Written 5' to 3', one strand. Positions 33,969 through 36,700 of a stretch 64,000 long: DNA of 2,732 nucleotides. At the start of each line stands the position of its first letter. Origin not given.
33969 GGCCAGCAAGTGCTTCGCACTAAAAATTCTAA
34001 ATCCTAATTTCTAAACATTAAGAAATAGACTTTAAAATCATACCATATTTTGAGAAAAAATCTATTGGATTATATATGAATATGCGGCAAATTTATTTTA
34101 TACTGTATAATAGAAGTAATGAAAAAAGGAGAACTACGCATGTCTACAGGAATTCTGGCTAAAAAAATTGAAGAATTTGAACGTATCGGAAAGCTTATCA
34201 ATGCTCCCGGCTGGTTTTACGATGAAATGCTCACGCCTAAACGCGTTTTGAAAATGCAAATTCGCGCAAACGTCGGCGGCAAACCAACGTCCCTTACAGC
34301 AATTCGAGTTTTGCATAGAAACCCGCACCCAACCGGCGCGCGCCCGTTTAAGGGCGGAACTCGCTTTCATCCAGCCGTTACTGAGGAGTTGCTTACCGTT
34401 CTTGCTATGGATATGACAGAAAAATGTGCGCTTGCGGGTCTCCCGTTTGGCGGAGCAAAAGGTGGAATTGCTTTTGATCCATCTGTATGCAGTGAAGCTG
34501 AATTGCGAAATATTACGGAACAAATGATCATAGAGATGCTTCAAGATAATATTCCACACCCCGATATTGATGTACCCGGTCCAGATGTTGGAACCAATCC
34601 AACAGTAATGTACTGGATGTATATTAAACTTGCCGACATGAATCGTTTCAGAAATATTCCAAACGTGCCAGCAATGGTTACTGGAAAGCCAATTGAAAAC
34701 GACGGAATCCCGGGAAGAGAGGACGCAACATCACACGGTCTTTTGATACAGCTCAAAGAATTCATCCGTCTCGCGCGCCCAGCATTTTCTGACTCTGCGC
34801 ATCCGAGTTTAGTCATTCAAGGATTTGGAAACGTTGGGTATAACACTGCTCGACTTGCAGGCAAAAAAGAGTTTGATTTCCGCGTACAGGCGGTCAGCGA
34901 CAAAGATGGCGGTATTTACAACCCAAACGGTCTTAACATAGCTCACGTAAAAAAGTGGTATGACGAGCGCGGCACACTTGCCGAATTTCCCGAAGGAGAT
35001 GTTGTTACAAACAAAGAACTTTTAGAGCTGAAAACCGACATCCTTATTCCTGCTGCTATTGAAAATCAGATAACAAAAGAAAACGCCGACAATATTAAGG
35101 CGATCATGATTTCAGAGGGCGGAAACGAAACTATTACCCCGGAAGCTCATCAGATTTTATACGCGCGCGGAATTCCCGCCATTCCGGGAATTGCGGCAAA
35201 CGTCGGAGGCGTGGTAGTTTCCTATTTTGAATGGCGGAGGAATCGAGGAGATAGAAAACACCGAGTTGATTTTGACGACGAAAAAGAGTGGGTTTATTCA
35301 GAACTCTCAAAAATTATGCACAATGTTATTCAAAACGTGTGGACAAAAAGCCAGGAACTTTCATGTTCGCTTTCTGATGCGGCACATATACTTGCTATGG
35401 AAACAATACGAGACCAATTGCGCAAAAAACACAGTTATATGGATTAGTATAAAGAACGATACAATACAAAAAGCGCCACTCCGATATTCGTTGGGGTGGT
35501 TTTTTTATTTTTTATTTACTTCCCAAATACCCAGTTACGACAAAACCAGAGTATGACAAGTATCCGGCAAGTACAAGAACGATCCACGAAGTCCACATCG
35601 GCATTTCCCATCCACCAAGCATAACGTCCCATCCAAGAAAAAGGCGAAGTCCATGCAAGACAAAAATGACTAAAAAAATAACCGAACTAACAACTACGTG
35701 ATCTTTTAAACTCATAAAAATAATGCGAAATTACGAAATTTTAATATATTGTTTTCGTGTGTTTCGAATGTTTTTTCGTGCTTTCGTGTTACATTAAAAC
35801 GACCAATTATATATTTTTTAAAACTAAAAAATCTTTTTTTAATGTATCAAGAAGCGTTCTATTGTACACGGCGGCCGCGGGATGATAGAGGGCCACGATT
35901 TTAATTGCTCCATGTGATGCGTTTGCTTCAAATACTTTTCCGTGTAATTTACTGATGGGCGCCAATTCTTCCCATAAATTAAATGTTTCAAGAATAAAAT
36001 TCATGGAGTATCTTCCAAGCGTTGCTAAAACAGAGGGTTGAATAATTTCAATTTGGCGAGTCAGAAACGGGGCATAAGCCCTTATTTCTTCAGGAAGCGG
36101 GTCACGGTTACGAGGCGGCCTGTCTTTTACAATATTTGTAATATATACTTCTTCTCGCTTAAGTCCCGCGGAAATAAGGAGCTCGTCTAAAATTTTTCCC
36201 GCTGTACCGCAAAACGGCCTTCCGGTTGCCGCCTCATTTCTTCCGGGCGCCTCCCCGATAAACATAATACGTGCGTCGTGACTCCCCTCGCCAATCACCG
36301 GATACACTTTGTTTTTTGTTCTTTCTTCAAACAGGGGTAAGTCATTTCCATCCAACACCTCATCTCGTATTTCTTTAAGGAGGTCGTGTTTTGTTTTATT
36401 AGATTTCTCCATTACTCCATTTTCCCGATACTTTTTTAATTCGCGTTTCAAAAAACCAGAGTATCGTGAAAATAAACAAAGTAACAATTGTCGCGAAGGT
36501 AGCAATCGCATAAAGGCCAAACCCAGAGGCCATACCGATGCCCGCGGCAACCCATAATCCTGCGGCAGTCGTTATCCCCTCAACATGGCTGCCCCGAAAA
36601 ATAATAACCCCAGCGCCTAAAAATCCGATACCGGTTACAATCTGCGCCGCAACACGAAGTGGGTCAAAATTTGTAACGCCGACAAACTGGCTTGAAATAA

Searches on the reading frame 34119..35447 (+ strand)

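Call 80: search_protein_families(library=pfam, proteins=[window:34119-35447:+], max_evalue=0.0001)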
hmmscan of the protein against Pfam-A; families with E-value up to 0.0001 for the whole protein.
window:34119-35447:+ (442 aa): 2 families
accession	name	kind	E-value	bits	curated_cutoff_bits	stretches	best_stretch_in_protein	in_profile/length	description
PF00208.27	ELFV_dehydrog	-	3.4e-55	187.8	23.4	1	196-433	2-236/241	Glutamate/Leucine/Phenylalanine/Valine dehydrogenase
PF02812.23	ELFV_dehydrog_N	-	9.2e-33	113.2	25.3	1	40-168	1-124/129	Glu/Leu/Phe/Val dehydrogenase, dimerisation domain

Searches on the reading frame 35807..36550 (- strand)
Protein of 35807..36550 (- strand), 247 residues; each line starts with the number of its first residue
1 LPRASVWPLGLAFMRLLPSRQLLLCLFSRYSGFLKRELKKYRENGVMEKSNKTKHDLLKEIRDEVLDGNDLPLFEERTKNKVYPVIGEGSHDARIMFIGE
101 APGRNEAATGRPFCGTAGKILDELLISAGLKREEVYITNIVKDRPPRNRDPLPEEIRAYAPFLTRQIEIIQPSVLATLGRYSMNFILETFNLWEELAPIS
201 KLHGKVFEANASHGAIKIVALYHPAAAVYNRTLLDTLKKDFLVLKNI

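Call 80: search_protein_families(library=pfam, proteins=[window:35807-36550:-], max_evalue=0.0001)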
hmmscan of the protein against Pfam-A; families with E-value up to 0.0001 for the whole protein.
window:35807-36550:- (247 aa): 1 family
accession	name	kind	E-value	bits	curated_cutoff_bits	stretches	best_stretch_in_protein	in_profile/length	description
PF03167.25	UDG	-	1.9e-34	119.2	24.3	1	87-233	2-127/141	Uracil DNA glycosylase superfamily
